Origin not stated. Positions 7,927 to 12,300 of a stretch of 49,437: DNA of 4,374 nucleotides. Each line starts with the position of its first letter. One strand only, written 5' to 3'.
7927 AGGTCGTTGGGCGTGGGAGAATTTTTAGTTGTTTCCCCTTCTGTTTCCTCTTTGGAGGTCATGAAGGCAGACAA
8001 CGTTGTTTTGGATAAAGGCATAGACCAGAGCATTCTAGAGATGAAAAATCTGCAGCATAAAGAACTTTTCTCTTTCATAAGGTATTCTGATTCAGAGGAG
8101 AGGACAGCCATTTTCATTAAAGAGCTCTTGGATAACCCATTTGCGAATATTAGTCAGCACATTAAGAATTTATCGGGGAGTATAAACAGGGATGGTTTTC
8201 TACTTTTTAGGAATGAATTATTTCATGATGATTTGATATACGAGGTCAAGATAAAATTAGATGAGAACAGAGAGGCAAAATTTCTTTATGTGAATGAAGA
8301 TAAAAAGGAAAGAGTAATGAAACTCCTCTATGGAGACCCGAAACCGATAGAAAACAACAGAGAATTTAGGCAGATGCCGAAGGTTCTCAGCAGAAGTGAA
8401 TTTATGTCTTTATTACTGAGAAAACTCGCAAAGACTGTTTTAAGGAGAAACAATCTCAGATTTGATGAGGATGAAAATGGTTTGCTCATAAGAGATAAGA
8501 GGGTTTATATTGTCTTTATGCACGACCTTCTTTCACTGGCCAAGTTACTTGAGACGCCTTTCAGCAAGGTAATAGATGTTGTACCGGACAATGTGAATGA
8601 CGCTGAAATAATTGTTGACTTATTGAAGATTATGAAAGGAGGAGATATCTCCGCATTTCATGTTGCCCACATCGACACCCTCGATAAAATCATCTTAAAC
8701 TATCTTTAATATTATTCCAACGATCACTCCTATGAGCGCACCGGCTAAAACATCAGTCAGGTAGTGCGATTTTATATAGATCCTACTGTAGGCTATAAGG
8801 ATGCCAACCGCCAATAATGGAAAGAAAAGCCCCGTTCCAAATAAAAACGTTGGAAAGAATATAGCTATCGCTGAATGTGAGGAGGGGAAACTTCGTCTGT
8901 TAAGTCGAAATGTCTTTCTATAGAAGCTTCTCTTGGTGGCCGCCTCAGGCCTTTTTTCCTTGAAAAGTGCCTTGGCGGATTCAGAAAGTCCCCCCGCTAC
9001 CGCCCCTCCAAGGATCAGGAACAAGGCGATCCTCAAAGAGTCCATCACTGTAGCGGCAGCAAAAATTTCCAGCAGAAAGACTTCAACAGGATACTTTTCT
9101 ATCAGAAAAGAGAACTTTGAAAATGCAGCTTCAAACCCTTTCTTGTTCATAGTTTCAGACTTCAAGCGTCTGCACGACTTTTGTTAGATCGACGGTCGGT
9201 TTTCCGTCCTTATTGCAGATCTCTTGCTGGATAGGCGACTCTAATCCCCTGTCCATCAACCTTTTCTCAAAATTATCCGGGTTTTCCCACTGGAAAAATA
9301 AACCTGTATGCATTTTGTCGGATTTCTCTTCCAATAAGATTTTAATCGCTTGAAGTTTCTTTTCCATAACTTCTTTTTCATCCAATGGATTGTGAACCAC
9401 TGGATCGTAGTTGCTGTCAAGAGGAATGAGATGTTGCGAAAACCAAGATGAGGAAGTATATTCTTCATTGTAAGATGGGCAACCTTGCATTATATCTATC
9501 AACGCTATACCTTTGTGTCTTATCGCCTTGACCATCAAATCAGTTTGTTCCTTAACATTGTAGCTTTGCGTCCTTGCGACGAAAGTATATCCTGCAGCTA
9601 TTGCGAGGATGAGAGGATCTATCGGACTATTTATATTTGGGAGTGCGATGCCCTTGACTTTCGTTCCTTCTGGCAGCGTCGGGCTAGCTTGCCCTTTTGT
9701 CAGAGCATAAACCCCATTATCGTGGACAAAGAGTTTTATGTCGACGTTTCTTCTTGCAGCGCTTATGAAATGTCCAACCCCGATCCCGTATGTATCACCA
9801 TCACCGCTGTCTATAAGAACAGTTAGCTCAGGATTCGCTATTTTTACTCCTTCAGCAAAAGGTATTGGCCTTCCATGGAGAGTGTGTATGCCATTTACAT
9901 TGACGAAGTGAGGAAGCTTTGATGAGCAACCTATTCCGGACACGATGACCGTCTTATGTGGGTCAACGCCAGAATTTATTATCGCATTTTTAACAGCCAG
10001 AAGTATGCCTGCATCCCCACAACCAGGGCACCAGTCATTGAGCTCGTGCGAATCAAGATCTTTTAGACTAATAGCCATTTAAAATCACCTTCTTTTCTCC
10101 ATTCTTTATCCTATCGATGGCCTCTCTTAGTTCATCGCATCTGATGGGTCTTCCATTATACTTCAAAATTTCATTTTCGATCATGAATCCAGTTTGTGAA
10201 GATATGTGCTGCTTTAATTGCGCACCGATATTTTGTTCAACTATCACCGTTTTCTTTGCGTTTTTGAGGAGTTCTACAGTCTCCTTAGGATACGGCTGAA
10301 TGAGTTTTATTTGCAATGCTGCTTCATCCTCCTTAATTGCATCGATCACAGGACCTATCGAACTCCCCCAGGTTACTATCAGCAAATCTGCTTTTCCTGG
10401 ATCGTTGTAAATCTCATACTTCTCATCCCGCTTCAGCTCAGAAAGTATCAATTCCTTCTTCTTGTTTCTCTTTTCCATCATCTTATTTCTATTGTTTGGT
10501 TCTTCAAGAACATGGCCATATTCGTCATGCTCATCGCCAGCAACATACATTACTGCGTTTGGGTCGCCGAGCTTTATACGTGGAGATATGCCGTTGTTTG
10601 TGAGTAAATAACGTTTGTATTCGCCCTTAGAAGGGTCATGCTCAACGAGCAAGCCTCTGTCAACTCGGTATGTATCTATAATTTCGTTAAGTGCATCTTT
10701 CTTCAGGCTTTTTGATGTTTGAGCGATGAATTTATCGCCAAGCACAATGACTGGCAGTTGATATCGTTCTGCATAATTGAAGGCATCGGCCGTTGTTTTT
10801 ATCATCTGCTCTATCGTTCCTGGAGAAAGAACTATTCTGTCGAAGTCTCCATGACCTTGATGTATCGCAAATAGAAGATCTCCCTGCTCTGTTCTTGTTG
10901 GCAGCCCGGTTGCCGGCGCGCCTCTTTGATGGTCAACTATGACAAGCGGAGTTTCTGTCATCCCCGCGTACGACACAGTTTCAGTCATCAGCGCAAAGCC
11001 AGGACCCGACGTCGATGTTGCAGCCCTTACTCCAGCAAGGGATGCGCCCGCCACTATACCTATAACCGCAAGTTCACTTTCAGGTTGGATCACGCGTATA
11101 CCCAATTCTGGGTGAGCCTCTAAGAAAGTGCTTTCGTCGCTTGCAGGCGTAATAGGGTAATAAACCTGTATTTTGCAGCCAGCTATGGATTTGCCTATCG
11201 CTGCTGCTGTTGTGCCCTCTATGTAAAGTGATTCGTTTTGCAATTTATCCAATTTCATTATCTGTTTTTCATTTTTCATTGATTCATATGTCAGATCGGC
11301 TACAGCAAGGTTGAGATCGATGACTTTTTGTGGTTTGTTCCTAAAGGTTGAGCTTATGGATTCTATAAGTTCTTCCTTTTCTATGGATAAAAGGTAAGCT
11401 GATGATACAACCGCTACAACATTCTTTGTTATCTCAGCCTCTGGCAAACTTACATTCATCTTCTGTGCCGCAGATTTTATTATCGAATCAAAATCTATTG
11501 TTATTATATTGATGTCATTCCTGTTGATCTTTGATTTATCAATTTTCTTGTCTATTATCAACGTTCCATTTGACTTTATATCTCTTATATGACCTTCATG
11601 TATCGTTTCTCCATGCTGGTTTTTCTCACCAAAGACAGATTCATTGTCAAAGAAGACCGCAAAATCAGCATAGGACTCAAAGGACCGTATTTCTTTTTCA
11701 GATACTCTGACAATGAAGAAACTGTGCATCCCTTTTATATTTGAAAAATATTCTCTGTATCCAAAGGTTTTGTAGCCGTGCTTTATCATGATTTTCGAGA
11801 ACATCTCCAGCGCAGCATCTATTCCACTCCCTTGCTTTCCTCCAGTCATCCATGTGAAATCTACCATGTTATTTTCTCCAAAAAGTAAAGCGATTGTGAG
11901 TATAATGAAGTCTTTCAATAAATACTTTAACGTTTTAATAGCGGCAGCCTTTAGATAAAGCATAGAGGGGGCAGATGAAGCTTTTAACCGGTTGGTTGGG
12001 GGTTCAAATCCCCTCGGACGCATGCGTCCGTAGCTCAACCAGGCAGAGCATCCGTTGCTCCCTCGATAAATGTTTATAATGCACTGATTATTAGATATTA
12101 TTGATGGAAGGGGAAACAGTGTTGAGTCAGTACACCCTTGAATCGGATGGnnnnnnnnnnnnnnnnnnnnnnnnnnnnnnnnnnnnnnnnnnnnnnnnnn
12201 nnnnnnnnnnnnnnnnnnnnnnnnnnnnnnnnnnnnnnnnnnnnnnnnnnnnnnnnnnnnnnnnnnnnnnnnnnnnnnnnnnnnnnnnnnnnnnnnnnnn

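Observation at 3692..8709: Tightly coupled operon: giant Gly/Asn-rich surface protein + zinc-ribbon/wHTH protein + HerA/FtsK-type ATPase with C-terminal extension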

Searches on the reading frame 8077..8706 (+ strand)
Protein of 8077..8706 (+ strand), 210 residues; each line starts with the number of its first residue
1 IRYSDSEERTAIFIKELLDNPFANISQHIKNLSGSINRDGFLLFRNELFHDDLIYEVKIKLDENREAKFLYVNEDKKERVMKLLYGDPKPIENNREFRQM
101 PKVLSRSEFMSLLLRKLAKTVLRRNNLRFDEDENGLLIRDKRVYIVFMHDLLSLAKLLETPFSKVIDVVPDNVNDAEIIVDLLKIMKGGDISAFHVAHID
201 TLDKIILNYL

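Call 72: predict_structure(alignment_id=A7)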
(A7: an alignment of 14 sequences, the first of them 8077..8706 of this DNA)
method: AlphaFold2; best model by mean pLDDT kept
length: 210 residues; sequences in the alignment: 14
mean_pLDDT: 91.1   pTM: 0.86
mean pLDDT of the five models: 91.1, 90.7, 90.3, 90.1, 89.9
residues with pLDDT >= 90: 174; 70-90: 20; 50-70: 13; < 50: 3
segments of 3 or more residues with pLDDT < 50: 1-3
pLDDT, mean of each block of 10 residues (from residue 1): 70 96 97 95 96 97 95 94 79 57 93 97 95 95 95 94 96 95 92 96 89
secondary structure, 60 per line:
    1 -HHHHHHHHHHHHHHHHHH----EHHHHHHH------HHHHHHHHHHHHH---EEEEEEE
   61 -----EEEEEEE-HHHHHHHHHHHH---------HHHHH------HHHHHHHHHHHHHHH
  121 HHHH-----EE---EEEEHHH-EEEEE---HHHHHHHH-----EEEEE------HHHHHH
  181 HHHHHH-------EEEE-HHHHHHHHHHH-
elements in order: H2-19 H25-31 H38-50 E54-60 E66-72 H74-85 H95-99 H106-124 E135-138 E143-147 H151-158 E164-168 H175-186 E194-197 H199-209

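Call 76: fold_search(model_id=the predicted structure, library=pdb)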
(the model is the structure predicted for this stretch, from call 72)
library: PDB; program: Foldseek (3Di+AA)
matches with E <= 10: 618; with E <= 0.001: 0
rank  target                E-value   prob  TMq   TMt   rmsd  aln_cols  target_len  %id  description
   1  2y9j_Y                1.0e-02  0.20  0.15  0.18  19.6       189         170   10  THREE-DIMENSIONAL MODEL OF SALMONELLA'S NEEDLE COMPLEX AT SUBNANOMETER RESOLUTION (released 2011-03-23)
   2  1yj7_A                2.1e-02  0.15  0.14  0.18  19.2       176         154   12  Crystal structure of enteropathogenic E.coli (EPEC) type III secretion system protein EscJ (released 2005-06-07)
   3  1yj7_D                2.3e-02  0.20  0.15  0.19  19.4       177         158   12  Crystal structure of enteropathogenic E.coli (EPEC) type III secretion system protein EscJ (released 2005-06-07)
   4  9h88_A                2.7e-02  1.00  0.31  0.54   3.1        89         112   15  Crystal structure of LmrR variant V15aY-RNYW with Val15 replaced by 3-aminotyrosine and evolved as Friedel-Crafts alky (released 2025-04-30)
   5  2dql_A                2.9e-02  1.00  0.30  0.51   3.3        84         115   13  Crystal structure of the circadian clock associated protein Pex from anabaena (released 2007-05-29)
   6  7o4i_W                3.3e-02  0.35  0.24  0.17  19.4       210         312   13  Yeast RNA polymerase II transcription pre-initiation complex with initial transcription bubble (released 2021-06-16)
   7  1yj7_B                3.3e-02  0.16  0.15  0.19  18.8       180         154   12  Crystal structure of enteropathogenic E.coli (EPEC) type III secretion system protein EscJ (released 2005-06-07)
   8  9u49_A                3.5e-02  0.60  0.36  0.21  13.5       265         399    9  crystal structure of Cdn1 in complex with cA4 (released 2026-02-04)
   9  1yj7_C                4.5e-02  0.13  0.14  0.19  19.6       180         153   13  Crystal structure of enteropathogenic E.coli (EPEC) type III secretion system protein EscJ (released 2005-06-07)
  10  7xuq                  4.8e-02  0.99  0.32  0.55   3.3        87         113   14  Crystal structure of Tpe3.0 complexed with N-Boc-3-alkenylindole (released 2022-09-28)
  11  5x11_D                4.8e-02  0.47  0.27  0.32  19.2       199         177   14  Crystal structure of Bacillus subtilis PadR in complex with operator DNA (released 2017-11-22)
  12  5h20                  5.1e-02  0.97  0.28  0.51   4.1        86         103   15  X-ray structure of PadR-like Transcription factor from bacteroid fragilis (released 2017-03-08)
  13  7wh4_A                5.8e-02  0.99  0.28  0.53   3.0        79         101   10  Crystal structure of the PadR-family transcriptional regulator Rv3488 of Mycobacterium tuberculosis H37Rv in complex w (released 2022-02-09)
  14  2dqr_B                5.8e-02  0.80  0.22  0.37   6.7        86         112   15  Crystal structure of the replication terminator protein mutant RTP.E39K.R42Q (released 2007-05-29)
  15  5x11_G                6.6e-02  0.51  0.27  0.32  17.1       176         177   12  Crystal structure of Bacillus subtilis PadR in complex with operator DNA (released 2017-11-22)
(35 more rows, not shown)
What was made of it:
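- On FtsK/SpoIIIE: Its best fold matches are PadR, LmrR, Pex and RTP, at E 0.03-0.2 (call 76).
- The winged helix is of PadR/RTP type (call 76).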

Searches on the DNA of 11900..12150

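Call 100: search_rna_families(source=window, start=11900, end=12150, threshold=evalue, max_evalue=1, show_alignments=1)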
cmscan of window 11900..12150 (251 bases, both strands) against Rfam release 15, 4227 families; matches with E-value up to 1: 2.
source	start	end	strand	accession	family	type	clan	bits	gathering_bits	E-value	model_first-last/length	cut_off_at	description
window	11962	12082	+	RF02553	YrlA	Gene; sRNA;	-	44.7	69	4.1e-09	1-114/114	no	Y RNA-like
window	11999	12013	+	RF00023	tmRNA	Gene;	CL00001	7.8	47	0.26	348-362/374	no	transfer-messenger RNA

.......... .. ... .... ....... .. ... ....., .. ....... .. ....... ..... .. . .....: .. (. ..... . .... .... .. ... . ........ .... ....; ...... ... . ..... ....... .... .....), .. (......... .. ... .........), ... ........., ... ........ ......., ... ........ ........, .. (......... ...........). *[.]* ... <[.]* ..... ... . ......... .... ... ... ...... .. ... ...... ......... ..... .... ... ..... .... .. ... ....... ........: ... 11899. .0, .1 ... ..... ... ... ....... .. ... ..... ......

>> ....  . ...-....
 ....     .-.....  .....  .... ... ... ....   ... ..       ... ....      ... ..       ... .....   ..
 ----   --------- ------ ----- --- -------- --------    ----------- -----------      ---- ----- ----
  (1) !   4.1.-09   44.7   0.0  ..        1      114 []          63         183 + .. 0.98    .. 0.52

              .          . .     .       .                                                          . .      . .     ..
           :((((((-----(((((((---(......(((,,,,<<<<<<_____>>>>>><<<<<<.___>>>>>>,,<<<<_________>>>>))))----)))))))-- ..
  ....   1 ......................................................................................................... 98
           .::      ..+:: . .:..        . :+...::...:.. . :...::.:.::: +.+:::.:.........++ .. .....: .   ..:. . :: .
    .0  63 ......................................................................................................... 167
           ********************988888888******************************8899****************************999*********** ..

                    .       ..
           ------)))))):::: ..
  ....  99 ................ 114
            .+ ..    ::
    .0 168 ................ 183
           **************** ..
